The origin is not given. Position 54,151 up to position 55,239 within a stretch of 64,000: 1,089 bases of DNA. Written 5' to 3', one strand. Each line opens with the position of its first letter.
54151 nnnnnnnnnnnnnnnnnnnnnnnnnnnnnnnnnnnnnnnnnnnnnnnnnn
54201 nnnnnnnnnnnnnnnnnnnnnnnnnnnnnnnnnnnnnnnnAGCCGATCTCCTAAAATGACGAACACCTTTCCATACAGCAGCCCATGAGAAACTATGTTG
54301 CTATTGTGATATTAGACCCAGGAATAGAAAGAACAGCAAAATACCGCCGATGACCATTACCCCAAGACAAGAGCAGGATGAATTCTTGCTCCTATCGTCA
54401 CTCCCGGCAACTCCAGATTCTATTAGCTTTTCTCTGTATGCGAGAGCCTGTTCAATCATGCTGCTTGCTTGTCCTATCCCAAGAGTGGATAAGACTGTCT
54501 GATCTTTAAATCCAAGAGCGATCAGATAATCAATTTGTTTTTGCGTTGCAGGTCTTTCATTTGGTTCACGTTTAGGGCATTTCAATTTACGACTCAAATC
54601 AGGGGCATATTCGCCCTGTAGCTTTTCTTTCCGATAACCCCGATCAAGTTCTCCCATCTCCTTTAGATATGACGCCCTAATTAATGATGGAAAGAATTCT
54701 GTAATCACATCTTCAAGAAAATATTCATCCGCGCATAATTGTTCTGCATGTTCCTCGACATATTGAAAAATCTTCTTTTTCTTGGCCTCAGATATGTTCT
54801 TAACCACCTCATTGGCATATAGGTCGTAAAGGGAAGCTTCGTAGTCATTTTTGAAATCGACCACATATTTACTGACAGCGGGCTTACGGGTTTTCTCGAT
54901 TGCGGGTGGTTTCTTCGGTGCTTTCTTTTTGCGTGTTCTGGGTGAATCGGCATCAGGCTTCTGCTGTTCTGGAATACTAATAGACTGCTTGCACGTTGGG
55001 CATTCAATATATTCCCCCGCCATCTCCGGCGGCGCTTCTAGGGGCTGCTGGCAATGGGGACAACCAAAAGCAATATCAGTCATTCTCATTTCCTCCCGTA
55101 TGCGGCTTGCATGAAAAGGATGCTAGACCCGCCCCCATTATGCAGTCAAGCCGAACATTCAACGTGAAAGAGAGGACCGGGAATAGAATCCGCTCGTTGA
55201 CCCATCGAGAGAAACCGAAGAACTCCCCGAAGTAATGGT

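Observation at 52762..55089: Low-GC three-gene cargo module of paralogous zinc-ribbon membrane proteins at the variable end of the satellite-like element: candidate novel defence or exclusion system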

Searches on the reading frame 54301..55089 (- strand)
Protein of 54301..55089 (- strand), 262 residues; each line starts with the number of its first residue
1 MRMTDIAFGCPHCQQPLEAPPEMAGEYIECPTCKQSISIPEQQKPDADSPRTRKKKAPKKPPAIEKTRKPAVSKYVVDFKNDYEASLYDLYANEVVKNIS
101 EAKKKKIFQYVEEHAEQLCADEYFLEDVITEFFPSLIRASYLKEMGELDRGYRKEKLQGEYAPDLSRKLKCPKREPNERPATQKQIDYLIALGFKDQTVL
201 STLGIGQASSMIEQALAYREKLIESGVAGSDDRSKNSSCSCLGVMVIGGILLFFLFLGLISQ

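Call 5: search_protein_families(library=pfam, proteins=[window:54301-55089:-], max_evalue=1)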
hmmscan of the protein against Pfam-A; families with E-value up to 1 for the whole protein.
window:54301-55089:- (262 aa): 11 families
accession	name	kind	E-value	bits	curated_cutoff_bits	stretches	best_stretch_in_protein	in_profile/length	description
PF25403.1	zf-C2H2_ZFAND2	-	0.0022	18.4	27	1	28-47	3-22/40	ZFAND2A/B-like C2H2 zinc finger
PF24441.1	DUF7560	-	0.005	17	27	1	3-38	1-38/44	Family of unknown function (DUF7560)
PF12773.13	DZR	-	0.03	14.9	27.3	1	7-39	12-36/45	Double zinc ribbon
PF15777.11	Anti-TRAP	-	0.038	14.4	32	1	2-39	5-42/59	Tryptophan RNA-binding attenuator protein inhibitory protein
PF25169.1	DUF7830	-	0.079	13.3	27.5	0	28-44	35-51/72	Domain of unknown function (DUF7830)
PF08209.17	Sgf11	-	0.11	12.5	26.4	0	26-38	3-15/33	Sgf11 (transcriptional regulation protein)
PF18439.7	zf_UBZ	-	0.19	11.9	25.6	0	27-43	2-18/32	Ubiquitin-Binding Zinc Finger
PF13717.11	Zn_ribbon_4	-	0.22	11.9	30.3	0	28-45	3-20/36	zinc-ribbon domain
PF24042.1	DUF7351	-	0.27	11.4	31.2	1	9-37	3-31/177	Domain of unknown function (DUF7351)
PF08542.16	Rep_fac_C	-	0.32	11.8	23.6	1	94-139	4-50/88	Replication factor C C-terminal domain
PF23454.1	Zn_ribbon_Brz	-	0.38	11.8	27.9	0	23-40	1-20/58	Transcriptional regulator Brz zinc beta ribbon domain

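Call 6: search_protein_families(library=padloc, proteins=[window:54301-55089:-], max_evalue=1)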
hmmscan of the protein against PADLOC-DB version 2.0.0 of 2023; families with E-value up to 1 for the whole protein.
window:54301-55089:- (262 aa): 0 families

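Call 9: search_protein_families(library=phrogs, proteins=[window:54301-55089:-], max_evalue=0.01)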
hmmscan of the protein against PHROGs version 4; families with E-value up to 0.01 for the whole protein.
window:54301-55089:- (262 aa): 2 families
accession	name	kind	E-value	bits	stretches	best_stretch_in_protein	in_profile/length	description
phrog_5602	-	unknown function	0.0015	19.2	1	7-42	18-57/60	-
phrog_7168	-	DNA, RNA and nucleotide metabolism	0.0064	17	1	41-115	172-233/284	homing endonuclease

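Call 11: find_homologous_proteins(query=window:54301-55089:-)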
Query window:54301-55089:- (262 aa): 2 proteins with E <= 0.001 among 550 candidates.
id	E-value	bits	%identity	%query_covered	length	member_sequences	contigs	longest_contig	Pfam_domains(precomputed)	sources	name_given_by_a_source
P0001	1.5e-169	580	100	99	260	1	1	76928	-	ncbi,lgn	ncbi:MAG: hypothetical protein AB7T27_09640 [Kiritimatiellia bacterium]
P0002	5.4e-68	248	61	65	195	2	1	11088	-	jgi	-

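Call 14: find_encoding_contigs(protein=P0002, flank=10000)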
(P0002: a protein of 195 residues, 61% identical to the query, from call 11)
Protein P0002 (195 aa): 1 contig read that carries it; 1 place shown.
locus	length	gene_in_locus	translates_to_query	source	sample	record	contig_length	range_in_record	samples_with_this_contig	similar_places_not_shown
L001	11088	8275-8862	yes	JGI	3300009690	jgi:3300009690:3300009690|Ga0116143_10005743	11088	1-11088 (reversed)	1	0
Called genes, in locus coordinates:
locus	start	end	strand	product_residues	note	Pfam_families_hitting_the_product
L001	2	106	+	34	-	?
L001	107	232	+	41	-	-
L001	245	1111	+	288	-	PF00685:Sulfotransfer_1, PF13469:Sulfotransfer_3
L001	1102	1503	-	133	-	PF05670:NFACT-R_1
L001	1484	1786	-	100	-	PF02656:DUF202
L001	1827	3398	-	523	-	PF00072:Response_reg, PF00512:HisKA (faint), PF02518:HATPase_c, PF00072:Response_reg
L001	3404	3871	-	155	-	PF00072:Response_reg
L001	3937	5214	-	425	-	PF01189:Methyltr_RsmB-F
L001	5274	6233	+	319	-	PF00334:NDK (weak)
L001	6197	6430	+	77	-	PF00334:NDK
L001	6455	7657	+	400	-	PF00155:Aminotran_1_2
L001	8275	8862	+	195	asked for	-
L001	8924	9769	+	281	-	PF11839:Alanine_zipper (weak)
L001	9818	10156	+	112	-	-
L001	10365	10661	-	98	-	-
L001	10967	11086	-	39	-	?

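Call 22: search_protein_families(library=ncbifam, proteins=[window:54301-55089:-], max_evalue=0.1)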
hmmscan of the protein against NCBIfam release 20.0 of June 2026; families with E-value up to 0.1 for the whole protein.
window:54301-55089:- (262 aa): 2 families
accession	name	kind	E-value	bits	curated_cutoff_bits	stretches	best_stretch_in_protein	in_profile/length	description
NF041070.1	carrier_LysW_Arch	domain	0.0063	16.5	75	1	9-43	4-39/57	alpha-aminoadipate/glutamate carrier protein LysW/ArgW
NF003234.0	PRK04195.2-4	equivalog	0.075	11.9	529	1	85-132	395-442/497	replication factor C large subunit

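Call 26: search_solved_structures(query=window:54301-55089:-, max_evalue=1)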
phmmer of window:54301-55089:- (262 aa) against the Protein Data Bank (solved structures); distinct sequences matched with E-value up to 1: 0.

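Call 40: search_dna_similar(query=window:54301-55083:-, collection=phages, mode=protein, max_evalue=0.01)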
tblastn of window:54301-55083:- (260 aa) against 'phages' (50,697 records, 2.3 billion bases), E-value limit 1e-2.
No match.

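Call 49: search_protein_representatives(protein=window:54301-55083:-)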
Query: 260 residues. Proteins with E-value up to 0.001 (for the whole library): 1395; up to 1e-10: 39; up to 1e-30: 4. The best 150 are listed.
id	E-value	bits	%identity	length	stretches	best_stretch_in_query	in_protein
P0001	4.5e-170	580.3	100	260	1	1-260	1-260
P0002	1.7e-68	247.6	66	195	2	1-156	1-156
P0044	3.1e-35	138.7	49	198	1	71-222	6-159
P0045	2.3e-34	135.8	42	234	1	2-219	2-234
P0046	4.5e-27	112.0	34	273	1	3-254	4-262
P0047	1.7e-22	97.0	46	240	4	3-51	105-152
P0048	2.2e-19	86.7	37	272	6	3-56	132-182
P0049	1.6e-18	83.9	35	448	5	4-41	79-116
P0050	6.9e-18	81.9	51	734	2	1-68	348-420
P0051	1.1e-17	81.2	35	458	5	4-48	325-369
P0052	2.4e-17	80.1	47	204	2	2-66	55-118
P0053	1.2e-14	71.2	33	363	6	3-63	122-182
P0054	2.7e-14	70.1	52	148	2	1-40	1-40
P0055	4.9e-14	69.2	40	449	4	1-43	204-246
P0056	1.3e-13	67.9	49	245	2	2-55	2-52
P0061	8.8e-13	65.1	36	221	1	71-222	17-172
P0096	8.3e-10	55.4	35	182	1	115-223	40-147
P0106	2.2e-09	54.0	35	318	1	82-222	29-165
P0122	8.3e-09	52.1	35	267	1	72-219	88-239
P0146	2.7e-08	50.4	33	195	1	123-250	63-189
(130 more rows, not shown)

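Call 56: search_protein_families(library=pfam, alignment_id=A5, max_evalue=0.01)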
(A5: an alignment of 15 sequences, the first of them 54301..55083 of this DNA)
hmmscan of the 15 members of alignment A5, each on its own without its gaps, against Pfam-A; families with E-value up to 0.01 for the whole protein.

A. member 1, window:54301-55083:- (260 aa): 2 families
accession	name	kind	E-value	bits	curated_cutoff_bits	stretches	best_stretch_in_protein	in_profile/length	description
PF25403.1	zf-C2H2_ZFAND2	-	0.0021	18.4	27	0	26-45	3-22/40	ZFAND2A/B-like C2H2 zinc finger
PF24441.1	DUF7560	-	0.0051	16.9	27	0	1-36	1-38/44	Family of unknown function (DUF7560)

B. families by the number of members that match (of 15 scanned): 10 families
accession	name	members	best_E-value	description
PF24441.1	DUF7560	2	0.00032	Family of unknown function (DUF7560)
PF21344.3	Zn_ribbon_LysW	1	0.00016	Alpha-aminoadipate carrier protein LysW-like, globular domain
PF18439.7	zf_UBZ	1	0.0009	Ubiquitin-Binding Zinc Finger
PF25403.1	zf-C2H2_ZFAND2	1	0.0021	ZFAND2A/B-like C2H2 zinc finger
PF17910.6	FeoB_Cyto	1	0.0035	FeoB cytosolic helical domain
PF13248.11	Zn_ribbon_3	1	0.0043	zinc-ribbon domain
PF15777.11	Anti-TRAP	1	0.0053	Tryptophan RNA-binding attenuator protein inhibitory protein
PF08209.17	Sgf11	1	0.0063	Sgf11 (transcriptional regulation protein)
PF02150.21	Zn_ribbon_RPB9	1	0.0065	RNA polymerases M/15 Kd subunit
PF23454.1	Zn_ribbon_Brz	1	0.0098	Transcriptional regulator Brz zinc beta ribbon domain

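Call 58: search_protein_families(library=pfam, alignment_id=A6, max_evalue=0.00001)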
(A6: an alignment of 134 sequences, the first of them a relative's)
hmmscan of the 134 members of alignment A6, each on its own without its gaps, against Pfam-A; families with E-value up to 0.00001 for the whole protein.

A. member 1, P0047 (240 aa): 6 families
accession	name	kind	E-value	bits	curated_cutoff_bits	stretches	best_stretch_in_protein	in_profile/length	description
PF08209.17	Sgf11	-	5.6e-10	39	26.4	0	211-227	5-21/33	Sgf11 (transcriptional regulation protein)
PF24441.1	DUF7560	-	1e-08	35.2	27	0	1-36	1-38/44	Family of unknown function (DUF7560)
PF24042.1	DUF7351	-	2e-07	31.4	31.2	0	192-219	3-30/177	Domain of unknown function (DUF7351)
PF25207.1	DUF7837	-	7.7e-07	29.4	27.8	0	74-115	4-42/47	Domain of unknown function (DUF7837)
PF24460.1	DUF7575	-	2.6e-06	27.1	28.5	0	192-203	5-16/28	Domain of unknown function (DUF7575)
PF15777.11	Anti-TRAP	-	6.5e-06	26.5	32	0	5-45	10-50/59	Tryptophan RNA-binding attenuator protein inhibitory protein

B. families by the number of members that match (of 134 scanned): 56 families (the first 25 are shown)
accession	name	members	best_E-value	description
PF24441.1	DUF7560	39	6.8e-13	Family of unknown function (DUF7560)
PF12773.13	DZR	32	8.4e-14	Double zinc ribbon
PF24042.1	DUF7351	19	1.7e-09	Domain of unknown function (DUF7351)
PF12647.12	RNHCP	17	5.1e-15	RNHCP domain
PF09723.15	Zn_ribbon_8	17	2.2e-10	Zinc ribbon domain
PF23548.1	Zn_ribbon_FGT1_2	17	1.8e-09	FORGETTER1 second zinc ribbon domain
PF01155.25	HypA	16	2.3e-12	Hydrogenase/urease nickel incorporation, metallochaperone, hypA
PF13717.11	Zn_ribbon_4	14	1.2e-12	zinc-ribbon domain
PF13248.11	Zn_ribbon_3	13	4e-10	zinc-ribbon domain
PF21344.3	Zn_ribbon_LysW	11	1.1e-09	Alpha-aminoadipate carrier protein LysW-like, globular domain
PF07191.17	Zn_ribbon_6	10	1.7e-10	Double zinc ribbon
PF23454.1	Zn_ribbon_Brz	10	5.9e-09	Transcriptional regulator Brz zinc beta ribbon domain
PF15777.11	Anti-TRAP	10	9.3e-09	Tryptophan RNA-binding attenuator protein inhibitory protein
PF24460.1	DUF7575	8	3.8e-09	Domain of unknown function (DUF7575)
PF23455.1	DUF7129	6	6.5e-14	Domain of unknown function (DUF7129)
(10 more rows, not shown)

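Call 60: predict_structure(alignment_id=A5)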
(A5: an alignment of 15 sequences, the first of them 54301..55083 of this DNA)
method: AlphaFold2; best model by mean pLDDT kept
length: 260 residues; sequences in the alignment: 15
mean_pLDDT: 87.9   pTM: 0.51
mean pLDDT of the five models: 87.9, 86.0, 85.9, 85.1, 84.2
residues with pLDDT >= 90: 182; 70-90: 43; 50-70: 17; < 50: 18
segments of 3 or more residues with pLDDT < 50: 47-51, 226-238
pLDDT, mean of each block of 10 residues (from residue 1): 92 96 96 95 58 63 86 98 98 98 98 95 96 97 90 82 94 98 96 96 98 92 58 45 79 91
secondary structure, 60 per line:
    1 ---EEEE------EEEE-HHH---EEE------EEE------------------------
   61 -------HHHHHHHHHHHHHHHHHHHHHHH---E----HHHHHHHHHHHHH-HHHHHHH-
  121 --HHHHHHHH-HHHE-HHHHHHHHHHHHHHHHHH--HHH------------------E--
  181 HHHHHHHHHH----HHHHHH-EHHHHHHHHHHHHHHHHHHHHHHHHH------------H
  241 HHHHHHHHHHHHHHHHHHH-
elements in order: E4-7 E14-17 E25-27 E34-36 H68-90 H99-111 H113-119 H123-130 H137-154 H181-190 H195-200 H203-227 H240-259

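Call 63: find_encoding_contigs(protein=P0046, flank=8000, max_places=4)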
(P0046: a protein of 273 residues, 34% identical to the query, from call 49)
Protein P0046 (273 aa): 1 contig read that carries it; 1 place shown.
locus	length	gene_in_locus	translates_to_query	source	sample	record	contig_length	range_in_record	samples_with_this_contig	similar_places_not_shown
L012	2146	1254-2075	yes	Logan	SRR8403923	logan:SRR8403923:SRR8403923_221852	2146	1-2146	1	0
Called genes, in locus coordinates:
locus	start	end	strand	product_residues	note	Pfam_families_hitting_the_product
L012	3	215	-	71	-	?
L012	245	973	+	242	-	-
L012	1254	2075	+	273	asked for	-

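Call 64: find_encoding_contigs(protein=P0044, flank=8000, max_places=4)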
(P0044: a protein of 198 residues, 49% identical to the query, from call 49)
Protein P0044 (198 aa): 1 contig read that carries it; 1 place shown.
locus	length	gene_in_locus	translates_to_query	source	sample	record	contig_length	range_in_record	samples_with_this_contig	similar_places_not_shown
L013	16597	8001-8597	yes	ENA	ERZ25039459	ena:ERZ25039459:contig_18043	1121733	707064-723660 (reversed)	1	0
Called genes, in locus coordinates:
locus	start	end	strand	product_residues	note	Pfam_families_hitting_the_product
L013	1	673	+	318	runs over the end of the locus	-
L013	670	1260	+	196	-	-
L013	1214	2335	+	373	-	PF01609:DDE_Tnp_1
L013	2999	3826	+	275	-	-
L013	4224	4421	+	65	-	-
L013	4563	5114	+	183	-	-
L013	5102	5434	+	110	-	-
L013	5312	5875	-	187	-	-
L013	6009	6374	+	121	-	-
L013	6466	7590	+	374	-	PF12686:DUF3800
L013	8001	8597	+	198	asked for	-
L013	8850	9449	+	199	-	-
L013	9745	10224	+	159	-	-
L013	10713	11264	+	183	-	-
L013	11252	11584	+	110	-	-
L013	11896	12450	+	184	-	-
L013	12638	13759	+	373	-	PF03781:FGE-sulfatase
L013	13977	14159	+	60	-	-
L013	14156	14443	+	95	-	PF05016:ParE_toxin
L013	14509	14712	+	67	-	PF14338:Mrr_N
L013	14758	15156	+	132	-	-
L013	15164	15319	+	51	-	-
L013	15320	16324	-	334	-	PF02899:Phage_int_SAM_1, PF00589:Phage_integrase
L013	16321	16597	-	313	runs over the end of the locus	PF00589:Phage_integrase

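Call 65: find_encoding_contigs(protein=P0045, flank=8000, max_places=4)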
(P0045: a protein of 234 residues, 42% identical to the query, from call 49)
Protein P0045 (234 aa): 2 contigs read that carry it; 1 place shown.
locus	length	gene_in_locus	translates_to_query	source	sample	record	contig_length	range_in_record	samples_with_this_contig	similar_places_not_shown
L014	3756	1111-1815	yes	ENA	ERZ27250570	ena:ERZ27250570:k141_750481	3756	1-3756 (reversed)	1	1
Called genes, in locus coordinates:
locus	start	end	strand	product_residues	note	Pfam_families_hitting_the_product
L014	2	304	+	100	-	?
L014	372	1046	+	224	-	-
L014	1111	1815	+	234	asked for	-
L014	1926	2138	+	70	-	-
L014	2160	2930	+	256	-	PF01177:Asp_Glu_race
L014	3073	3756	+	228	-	?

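Call 66: find_encoding_contigs(protein=P0061, flank=8000, max_places=4)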
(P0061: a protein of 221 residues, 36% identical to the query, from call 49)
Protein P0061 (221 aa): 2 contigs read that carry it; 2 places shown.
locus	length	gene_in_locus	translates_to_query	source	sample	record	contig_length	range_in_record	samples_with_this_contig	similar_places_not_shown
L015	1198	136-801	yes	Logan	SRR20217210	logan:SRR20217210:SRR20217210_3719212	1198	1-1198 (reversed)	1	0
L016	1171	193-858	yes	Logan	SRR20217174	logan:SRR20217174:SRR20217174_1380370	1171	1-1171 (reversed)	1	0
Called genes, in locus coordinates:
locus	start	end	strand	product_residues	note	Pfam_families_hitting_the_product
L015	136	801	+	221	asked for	-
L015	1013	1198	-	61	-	?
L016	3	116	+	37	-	?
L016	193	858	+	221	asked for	-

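Call 74: find_encoding_contigs(protein=P0106, flank=8000, max_places=4)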
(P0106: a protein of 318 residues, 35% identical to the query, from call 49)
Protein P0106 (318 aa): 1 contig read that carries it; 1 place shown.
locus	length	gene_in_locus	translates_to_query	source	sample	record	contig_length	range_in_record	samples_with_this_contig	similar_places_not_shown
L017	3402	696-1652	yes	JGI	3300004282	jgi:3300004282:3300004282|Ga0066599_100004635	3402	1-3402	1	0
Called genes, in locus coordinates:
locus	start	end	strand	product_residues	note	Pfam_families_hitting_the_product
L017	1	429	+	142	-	?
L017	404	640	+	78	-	-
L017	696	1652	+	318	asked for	-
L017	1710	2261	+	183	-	-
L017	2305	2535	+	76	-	PF09720:Unstab_antitox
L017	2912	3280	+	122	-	PF10711:DUF2513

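Call 75: find_encoding_contigs(protein=P0122, flank=8000, max_places=4)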
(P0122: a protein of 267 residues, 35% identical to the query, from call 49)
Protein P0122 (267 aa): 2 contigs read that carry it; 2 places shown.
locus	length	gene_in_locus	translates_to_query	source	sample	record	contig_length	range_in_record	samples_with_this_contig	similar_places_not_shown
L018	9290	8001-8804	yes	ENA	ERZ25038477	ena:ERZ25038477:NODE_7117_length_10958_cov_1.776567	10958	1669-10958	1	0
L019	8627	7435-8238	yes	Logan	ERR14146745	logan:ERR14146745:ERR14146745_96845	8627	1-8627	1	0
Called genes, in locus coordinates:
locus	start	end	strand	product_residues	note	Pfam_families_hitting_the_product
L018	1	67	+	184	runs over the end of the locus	PF04542:Sigma70_r2, PF08281:Sigma70_r4_2, PF04545:Sigma70_r4 (weak)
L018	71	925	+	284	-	-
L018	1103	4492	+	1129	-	PF13620:CarboxypepD_reg, PF13715:CarbopepD_reg_2, PF07715:Plug, PF14905:OMP_b-brl_3 (faint)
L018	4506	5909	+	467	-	-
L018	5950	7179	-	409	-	PF13657:Couple_hipA, PF07804:HipA_C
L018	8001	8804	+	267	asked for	-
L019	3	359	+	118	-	?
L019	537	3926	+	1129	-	PF13620:CarboxypepD_reg, PF13715:CarbopepD_reg_2, PF07715:Plug, PF14905:OMP_b-brl_3 (faint)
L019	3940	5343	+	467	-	-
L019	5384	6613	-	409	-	PF13657:Couple_hipA, PF07804:HipA_C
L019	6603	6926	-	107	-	PF13560:HTH_31, PF01381:HTH_3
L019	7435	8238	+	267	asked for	-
